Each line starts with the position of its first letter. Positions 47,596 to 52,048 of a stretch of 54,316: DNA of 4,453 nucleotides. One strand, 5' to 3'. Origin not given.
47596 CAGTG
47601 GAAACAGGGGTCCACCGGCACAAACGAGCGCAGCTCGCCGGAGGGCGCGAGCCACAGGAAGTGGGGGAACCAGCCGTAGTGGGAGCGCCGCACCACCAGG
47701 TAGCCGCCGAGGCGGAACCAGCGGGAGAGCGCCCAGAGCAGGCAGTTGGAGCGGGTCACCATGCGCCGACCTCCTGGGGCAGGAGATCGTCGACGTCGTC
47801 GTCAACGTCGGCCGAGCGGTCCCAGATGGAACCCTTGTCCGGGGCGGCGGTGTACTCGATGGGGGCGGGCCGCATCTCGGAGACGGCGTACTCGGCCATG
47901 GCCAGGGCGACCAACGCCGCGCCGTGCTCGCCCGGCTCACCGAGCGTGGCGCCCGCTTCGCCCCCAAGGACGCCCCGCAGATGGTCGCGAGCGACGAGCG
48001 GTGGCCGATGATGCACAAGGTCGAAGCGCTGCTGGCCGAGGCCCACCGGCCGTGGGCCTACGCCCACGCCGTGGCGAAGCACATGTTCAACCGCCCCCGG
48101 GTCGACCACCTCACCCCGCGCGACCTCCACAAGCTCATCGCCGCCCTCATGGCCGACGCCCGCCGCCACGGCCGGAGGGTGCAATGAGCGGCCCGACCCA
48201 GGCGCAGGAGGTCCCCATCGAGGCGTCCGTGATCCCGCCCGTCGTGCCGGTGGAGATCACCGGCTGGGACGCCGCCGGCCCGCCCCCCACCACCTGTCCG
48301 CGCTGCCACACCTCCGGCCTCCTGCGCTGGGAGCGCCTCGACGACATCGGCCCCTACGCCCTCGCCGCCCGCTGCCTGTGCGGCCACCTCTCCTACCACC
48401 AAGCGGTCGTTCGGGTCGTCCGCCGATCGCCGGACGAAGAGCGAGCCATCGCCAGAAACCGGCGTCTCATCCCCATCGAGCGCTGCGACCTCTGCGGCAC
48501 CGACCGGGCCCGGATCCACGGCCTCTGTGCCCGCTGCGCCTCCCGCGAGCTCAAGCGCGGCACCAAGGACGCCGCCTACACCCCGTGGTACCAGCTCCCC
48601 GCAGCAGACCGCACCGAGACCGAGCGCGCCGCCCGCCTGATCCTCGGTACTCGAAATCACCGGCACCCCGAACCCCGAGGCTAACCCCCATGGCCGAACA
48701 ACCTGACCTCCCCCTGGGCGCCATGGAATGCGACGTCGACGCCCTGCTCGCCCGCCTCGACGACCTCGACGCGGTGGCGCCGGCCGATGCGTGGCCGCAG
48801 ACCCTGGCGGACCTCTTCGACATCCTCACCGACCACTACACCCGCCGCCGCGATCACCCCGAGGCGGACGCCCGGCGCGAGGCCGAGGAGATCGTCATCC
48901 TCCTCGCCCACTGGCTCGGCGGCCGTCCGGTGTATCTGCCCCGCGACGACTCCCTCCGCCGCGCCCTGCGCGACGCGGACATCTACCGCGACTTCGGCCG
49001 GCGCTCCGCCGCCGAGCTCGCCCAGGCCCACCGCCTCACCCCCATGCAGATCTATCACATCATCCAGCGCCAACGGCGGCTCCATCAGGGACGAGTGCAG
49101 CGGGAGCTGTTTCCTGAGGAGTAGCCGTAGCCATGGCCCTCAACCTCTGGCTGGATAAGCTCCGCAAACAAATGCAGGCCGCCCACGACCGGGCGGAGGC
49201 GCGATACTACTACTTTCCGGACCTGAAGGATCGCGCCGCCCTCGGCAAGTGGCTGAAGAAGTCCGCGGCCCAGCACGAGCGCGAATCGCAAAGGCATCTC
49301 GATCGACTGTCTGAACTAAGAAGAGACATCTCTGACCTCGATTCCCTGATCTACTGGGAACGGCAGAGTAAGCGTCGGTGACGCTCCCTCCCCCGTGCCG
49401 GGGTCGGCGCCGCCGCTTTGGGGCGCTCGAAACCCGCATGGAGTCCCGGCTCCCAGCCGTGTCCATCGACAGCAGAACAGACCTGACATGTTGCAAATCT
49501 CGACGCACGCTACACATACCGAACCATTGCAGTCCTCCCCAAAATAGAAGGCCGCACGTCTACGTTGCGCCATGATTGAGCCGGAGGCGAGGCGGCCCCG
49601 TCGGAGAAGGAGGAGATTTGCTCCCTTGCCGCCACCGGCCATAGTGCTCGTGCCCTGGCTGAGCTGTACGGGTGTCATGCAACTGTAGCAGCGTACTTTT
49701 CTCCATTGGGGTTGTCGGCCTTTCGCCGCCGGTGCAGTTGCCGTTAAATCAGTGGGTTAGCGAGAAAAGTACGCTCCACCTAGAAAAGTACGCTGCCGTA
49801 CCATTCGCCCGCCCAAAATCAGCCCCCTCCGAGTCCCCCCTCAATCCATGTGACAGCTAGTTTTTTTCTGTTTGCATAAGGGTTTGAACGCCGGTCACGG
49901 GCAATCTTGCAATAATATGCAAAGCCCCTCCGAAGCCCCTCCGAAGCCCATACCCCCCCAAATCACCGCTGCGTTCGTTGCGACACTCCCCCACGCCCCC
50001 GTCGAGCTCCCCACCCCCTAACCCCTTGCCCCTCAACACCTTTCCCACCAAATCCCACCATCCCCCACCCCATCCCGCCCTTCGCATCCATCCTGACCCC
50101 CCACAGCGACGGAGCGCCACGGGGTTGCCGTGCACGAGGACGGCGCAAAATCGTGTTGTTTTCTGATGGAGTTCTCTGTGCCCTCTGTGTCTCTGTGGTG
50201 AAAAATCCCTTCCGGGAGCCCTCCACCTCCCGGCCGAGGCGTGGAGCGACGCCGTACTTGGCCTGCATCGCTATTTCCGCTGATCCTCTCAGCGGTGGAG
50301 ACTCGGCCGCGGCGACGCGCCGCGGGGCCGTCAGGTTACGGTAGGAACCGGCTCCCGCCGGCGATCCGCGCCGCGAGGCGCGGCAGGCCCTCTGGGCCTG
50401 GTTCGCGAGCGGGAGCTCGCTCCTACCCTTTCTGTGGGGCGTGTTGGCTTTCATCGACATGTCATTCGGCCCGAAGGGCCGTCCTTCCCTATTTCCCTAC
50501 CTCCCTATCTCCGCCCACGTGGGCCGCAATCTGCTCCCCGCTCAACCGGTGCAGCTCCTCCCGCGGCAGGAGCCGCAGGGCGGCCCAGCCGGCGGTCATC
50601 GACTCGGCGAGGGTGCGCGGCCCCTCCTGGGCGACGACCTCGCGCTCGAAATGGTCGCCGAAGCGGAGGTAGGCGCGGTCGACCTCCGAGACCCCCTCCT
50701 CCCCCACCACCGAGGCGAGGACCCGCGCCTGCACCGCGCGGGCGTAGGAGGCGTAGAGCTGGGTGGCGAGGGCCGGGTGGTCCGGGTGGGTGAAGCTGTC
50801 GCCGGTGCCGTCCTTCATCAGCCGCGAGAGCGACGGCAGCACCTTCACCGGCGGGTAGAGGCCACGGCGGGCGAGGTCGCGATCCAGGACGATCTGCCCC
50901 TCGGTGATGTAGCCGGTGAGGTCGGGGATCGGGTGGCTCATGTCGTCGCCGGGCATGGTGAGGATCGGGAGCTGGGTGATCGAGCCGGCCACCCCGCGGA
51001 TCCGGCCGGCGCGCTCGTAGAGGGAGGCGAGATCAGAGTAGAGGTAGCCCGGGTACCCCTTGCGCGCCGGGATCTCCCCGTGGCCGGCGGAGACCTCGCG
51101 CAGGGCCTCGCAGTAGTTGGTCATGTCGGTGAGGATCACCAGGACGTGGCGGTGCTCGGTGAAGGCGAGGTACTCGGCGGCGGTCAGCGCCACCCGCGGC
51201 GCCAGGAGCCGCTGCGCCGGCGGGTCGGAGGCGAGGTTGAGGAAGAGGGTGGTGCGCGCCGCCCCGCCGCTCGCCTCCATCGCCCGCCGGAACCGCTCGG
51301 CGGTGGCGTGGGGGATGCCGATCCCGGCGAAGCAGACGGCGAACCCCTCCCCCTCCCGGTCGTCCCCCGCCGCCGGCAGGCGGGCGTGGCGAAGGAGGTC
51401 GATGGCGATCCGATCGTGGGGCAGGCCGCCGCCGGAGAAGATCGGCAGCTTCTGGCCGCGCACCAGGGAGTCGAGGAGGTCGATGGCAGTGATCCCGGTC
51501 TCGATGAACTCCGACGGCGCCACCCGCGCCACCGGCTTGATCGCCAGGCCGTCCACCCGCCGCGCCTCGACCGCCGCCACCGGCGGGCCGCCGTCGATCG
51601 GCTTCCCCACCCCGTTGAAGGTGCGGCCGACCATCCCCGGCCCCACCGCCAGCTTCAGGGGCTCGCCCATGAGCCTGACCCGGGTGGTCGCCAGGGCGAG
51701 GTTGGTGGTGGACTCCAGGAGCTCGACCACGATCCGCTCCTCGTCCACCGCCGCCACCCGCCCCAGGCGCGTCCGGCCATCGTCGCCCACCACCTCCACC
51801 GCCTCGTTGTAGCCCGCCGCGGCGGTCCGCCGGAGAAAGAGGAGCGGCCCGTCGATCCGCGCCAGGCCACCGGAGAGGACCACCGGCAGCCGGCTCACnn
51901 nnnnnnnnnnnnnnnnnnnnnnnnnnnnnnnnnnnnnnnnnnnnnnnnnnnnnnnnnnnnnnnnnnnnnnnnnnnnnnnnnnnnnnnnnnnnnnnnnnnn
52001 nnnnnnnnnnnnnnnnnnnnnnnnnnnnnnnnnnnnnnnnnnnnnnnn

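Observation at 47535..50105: Transposable prophage with both ends but no transposase, MuB, repressor, lysis cassette or terminase; truncated GemA-like ORF at the divergence point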

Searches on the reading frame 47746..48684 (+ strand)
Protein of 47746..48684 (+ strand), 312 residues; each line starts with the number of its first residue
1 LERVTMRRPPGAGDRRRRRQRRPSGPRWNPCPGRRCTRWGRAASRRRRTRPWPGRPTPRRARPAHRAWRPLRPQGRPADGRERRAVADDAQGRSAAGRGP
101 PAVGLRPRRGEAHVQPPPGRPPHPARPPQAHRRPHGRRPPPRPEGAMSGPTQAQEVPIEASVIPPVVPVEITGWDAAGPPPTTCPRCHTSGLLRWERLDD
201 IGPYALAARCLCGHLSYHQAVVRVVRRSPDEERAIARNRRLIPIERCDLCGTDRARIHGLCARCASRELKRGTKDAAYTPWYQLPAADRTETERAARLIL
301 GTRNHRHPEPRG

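Call 34: search_protein_families(library=pfam, max_evalue=0.1, proteins=[window:47746-48684:+])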
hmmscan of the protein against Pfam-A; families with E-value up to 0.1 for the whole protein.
window:47746-48684:+ (312 aa): 1 family
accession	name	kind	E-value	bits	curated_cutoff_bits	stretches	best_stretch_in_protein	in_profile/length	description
PF18912.6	DZR_2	-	0.092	13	27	1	245-267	8-30/56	Double zinc ribbon domain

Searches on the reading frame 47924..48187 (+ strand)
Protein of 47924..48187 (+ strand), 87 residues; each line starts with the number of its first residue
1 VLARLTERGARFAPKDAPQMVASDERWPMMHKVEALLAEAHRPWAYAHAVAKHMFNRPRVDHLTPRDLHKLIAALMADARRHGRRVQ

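Call 9: search_protein_families(library=pfam, max_evalue=1, proteins=[window:47924-48187:+])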
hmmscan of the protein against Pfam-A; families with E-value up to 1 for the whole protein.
window:47924-48187:+ (87 aa): 1 family
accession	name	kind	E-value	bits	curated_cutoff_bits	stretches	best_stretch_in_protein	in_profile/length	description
PF06252.17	GemA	-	4.8e-06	27.9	27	1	2-81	31-119/119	Bacteriophage Mu, GemA protein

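Call 10: search_protein_families(library=phrogs, max_evalue=1, proteins=[window:47924-48187:+])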
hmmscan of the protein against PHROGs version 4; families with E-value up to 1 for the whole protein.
window:47924-48187:+ (87 aa): 3 families
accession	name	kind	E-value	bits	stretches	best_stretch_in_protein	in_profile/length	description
phrog_286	-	unknown function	4.3e-12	47.5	1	1-85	54-148/186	-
phrog_1359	-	unknown function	0.027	15.9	1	50-60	5-15/39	-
phrog_34737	-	unknown function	0.03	15.2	1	34-86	25-73/144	-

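Call 45: search_protein_families(library=ncbifam, max_evalue=0.1, proteins=[window:47924-48187:+])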
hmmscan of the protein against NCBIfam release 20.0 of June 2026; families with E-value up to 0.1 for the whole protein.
window:47924-48187:+ (87 aa): 0 families

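Call 57: search_dna_similar(query=window:47924-48187:+, collection=phages, mode=protein, max_rows=30, max_evalue=0.001)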
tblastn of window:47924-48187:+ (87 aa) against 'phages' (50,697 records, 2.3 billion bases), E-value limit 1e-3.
Records with a match: 139; places in all: 139; records where one place covers at least 80% of the query: 130.
Best place of each record, by identity: <60% 139.
By first word of the organism name: Pseudomonas 120; Ralstonia 5; Bacteriophage 3; Klebsiella 2; Mannheimia 2; Stenotrophomonas 2; Haemophilus 2; Leptolyngbya 1; Chromohalobacter 1; Alteromonadaceae 1.
By host as written in the record: Pseudomonas aeruginosa 35; - 33; Pseudomonas aeruginosa PA14 32; Ralstonia solanacearum 5; Pseudomonas aeruginosa Ps33 2; Pseudomonas aeruginosa YMC12/01/R960 2; Pseudomonas aeruginosa PAS429 2; Pseudomonas aeruginosa clinical isolate 2; and 23 more.
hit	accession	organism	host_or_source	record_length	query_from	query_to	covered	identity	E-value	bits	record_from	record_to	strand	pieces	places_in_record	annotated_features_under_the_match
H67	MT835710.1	Bacteriophage sp.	human fecal samples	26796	10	84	86%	50.7%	2e-13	69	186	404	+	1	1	record has no annotation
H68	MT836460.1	Bacteriophage sp.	human fecal samples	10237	6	84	91%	46.8%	2e-12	66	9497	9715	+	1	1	record has no annotation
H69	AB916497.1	Ralstonia phage RS138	Ralstonia solanacearum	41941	1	87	100%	40.2%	7e-10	59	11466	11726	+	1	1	hypothetical protein | DNA transposition protein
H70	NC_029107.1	Ralstonia phage RS138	Ralstonia solanacearum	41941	1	87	100%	40.2%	7e-10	59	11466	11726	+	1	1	regulatory protein GemA | late transcriptional activator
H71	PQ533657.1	Pseudomonas phage Frizzy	Pseudomonas aeruginosa PA14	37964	6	84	91%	41.8%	3e-9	57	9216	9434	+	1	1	hypothetical protein | putative bacteriotranscriptional regulator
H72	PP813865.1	Pseudomonas phage vB_PaeS_FBPa28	Pseudomonas sp.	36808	6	84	91%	41.8%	3e-9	57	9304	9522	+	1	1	E16-like protein | putative bacteriophage transcriptional regulator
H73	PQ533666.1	Pseudomonas phage Zilla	Pseudomonas aeruginosa PA14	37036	6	84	91%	41.8%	3e-9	57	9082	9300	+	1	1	E16-related protein | putative bacteriotranscriptional regulator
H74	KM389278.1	Pseudomonas phage Phi05_1400 B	-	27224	6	84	91%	41.8%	3e-9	57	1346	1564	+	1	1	record has no annotation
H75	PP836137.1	Pseudomonas phage GEC_PNG14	Pseudomonas aeruginosa 573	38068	6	84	91%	41.8%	3e-9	57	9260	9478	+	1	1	regulatory protein GemA | hypothetical protein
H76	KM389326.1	Pseudomonas phage F_KK2074sp/Pa1651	-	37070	6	84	91%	41.8%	3e-9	57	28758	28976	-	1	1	record has no annotation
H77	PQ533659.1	Pseudomonas phage Meadow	Pseudomonas aeruginosa PA14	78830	6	84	91%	41.8%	4e-9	57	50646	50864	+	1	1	E16-related protein | putative bacteriotranscriptional regulator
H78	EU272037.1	Pseudomonas phage MP38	Pseudomonas aeruginosa PA14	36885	6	84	91%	41.8%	4e-9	57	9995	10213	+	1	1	ORF18: hypothetical protein | ORF19: putative integral membrane protein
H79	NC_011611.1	Pseudomonas phage MP38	Pseudomonas aeruginosa PA14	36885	6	84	91%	41.8%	4e-9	57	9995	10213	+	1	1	ORF18: regulatory protein GemA | ORF19: late transcriptional activator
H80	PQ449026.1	Pseudomonas phage HKPH_J3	Pseudomonas aeruginosa PAO1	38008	6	84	91%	41.8%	4e-9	57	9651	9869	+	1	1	GemA protein | late transcriptional activator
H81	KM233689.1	Pseudomonas phage H70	Pseudomonas aeruginosa Ps33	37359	6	84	91%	41.8%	6e-9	56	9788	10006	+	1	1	GemA | Mor transcription activator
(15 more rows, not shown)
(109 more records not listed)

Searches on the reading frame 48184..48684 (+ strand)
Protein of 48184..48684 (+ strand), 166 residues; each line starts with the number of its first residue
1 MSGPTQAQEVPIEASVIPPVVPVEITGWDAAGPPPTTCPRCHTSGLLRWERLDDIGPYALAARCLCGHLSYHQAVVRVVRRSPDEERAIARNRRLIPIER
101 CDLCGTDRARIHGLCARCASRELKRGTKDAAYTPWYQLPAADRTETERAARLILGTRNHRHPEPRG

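Call 9: search_protein_families(library=pfam, max_evalue=1, proteins=[window:48184-48684:+])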
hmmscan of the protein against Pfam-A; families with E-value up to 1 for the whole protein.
window:48184-48684:+ (166 aa): 5 families
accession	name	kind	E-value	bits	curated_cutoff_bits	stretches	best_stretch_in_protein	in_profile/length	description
PF18912.6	DZR_2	-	0.037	14.3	27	1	99-121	8-30/56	Double zinc ribbon domain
PF12773.13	DZR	-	0.065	13.9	27.3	0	101-119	15-31/45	Double zinc ribbon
PF00684.25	DnaJ_CXXCXGXG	-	0.075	13.7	32.7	0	34-56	14-36/65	DnaJ central domain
PF13453.11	Zn_ribbon_TFIIB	-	0.13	12.2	22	0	37-44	1-8/41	Transcription factor zinc-finger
PF18073.7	Zn_ribbon_LapB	-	0.9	9.7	25.7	1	100-120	2-22/28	Rubredoxin metal binding domain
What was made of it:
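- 48184..48684 (+): 166-aa protein with four Cys pairs (zinc-ribbon-like); an orphan. Only weak DZR hits, E 0.04-0.07 (call 9).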

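Call 10: search_protein_families(library=phrogs, max_evalue=1, proteins=[window:48184-48684:+])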
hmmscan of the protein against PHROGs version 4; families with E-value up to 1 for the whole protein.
window:48184-48684:+ (166 aa): 1 family
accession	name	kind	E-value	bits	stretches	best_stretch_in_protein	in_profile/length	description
phrog_3312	-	DNA, RNA and nucleotide metabolism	0.045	14.7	1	76-113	116-155/175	endonuclease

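Call 29: find_homologous_proteins(query=window:48184-48684:+, max_evalue=0.01)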
Query window:48184-48684:+ (166 aa): 1 proteins with E <= 0.01 among 69 candidates.
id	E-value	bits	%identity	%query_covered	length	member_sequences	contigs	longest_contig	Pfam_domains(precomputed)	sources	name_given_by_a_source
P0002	1.5e-108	379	100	100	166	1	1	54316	-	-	-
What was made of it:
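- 48184..48684 (+): Only a self hit among 5.8 billion proteins (call 29).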

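Call 45: search_protein_families(library=ncbifam, max_evalue=0.1, proteins=[window:48184-48684:+])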
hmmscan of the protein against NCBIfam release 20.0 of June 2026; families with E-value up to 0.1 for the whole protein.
window:48184-48684:+ (166 aa): 0 families

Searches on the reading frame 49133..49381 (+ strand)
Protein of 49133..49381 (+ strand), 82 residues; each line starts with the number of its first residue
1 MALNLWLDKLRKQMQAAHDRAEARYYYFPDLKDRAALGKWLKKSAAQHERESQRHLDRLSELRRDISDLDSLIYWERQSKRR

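Call 9: search_protein_families(library=pfam, max_evalue=1, proteins=[window:49133-49381:+])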
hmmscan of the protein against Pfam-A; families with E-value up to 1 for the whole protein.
window:49133-49381:+ (82 aa): 1 family
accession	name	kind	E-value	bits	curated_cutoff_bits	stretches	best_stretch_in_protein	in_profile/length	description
PF08652.17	RAI1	-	0.067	12.9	26.8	1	13-60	14-59/333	RAI1 like PD-(D/E)XK nuclease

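Call 10: search_protein_families(library=phrogs, max_evalue=1, proteins=[window:49133-49381:+])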
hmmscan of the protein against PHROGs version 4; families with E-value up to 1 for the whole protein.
window:49133-49381:+ (82 aa): 1 family
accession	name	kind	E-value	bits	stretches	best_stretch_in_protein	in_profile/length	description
phrog_18615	-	unknown function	0.12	13.5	0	5-26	34-55/92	-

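Call 45: search_protein_families(library=ncbifam, max_evalue=0.1, proteins=[window:49133-49381:+])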
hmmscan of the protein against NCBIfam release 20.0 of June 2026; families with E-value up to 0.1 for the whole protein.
window:49133-49381:+ (82 aa): 0 families
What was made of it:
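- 49133..49381 (+): 82-aa ORF of unknown function. No significant family hit (calls 9, 10, 45).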

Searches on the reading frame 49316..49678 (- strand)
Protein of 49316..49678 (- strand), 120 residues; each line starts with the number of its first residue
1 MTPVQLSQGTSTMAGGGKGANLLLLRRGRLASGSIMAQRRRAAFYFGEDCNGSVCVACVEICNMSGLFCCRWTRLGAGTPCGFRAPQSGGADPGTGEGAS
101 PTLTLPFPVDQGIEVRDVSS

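Call 81: search_protein_families(library=pfam, max_evalue=1, proteins=[window:49316-49678:-])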
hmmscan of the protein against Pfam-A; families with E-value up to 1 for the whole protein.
window:49316-49678:- (120 aa): 1 family
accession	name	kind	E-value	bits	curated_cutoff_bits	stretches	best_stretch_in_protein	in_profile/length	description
PF15396.11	FAM60A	-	0.65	10.4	27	0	43-86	40-76/206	Protein Family FAM60A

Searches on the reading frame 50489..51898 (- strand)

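Call 79: search_protein_families(library=ncbifam, max_evalue=0.00001, proteins=[window:50489-51898:-])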
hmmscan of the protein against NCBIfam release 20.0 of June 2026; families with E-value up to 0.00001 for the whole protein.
window:50489-51898:- (469 aa): 31 families (the best 25 are shown)
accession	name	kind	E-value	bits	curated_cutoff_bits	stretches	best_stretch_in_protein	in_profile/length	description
NF003235.0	PRK04196.1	subfamily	3.3e-184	612.9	349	1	12-461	9-455/462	V-type ATP synthase subunit B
TIGR01041.1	ATP_syn_B_arch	equivalog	3e-174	579.8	844.65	1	13-463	6-453/458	ATP synthase subunit B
TIGR01040.1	V-ATPase_V1_B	equivalog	4.3e-155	516.8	804.65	1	13-457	6-456/467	V-type ATPase subunit B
NF002555.0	PRK02118.1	equivalog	6.8e-87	292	431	1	25-442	20-411/436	V-type ATP synthase subunit B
TIGR03496.1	FliI_clade1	equivalog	2e-54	185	619.1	2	212-397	190-369/414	flagellar protein export ATPase FliI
TIGR03498.1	FliI_clade3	equivalog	8e-49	166.4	587.45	1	32-364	24-344/418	flagellar protein export ATPase FliI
TIGR01026.1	fliI_yscN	subfamily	5.9e-47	160.4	379.5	2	212-386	216-385/440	FliI/YscN family ATPase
TIGR03497.1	FliI_clade2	equivalog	8e-44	150.2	629.8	2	212-364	190-339/413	flagellar protein export ATPase FliI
TIGR02546.1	III_secr_ATP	equivalog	4.6e-43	147.5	604.75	1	31-365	27-349/423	type III secretion system ATPase SctN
NF009884.0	PRK13343.1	equivalog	4.4e-42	144.4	554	1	25-387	46-390/507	F0F1 ATP synthase subunit alpha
TIGR03305.1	alt_F1F0_F1_bet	exception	2.3e-39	135.4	752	1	45-419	36-395/449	alternate F1F0 ATPase, F1 subunit beta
NF005391.0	PRK06936.1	equivalog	3.8e-38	131.4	657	1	70-391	84-386/439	type III secretion system ATPase SctN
NF005295.0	PRK06820.1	equivalog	4.2e-38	131.5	690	1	46-363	63-364/440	EscN/YscN/HrcN family type III secretion system ATPase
NF006290.1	PRK08472.1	equivalog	6.6e-37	127.4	644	2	228-364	225-359/433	flagellar protein export ATPase FliI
TIGR00962.1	atpA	equivalog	2.3e-36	125.6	484.45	1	45-360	59-367/503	F0F1 ATP synthase subunit alpha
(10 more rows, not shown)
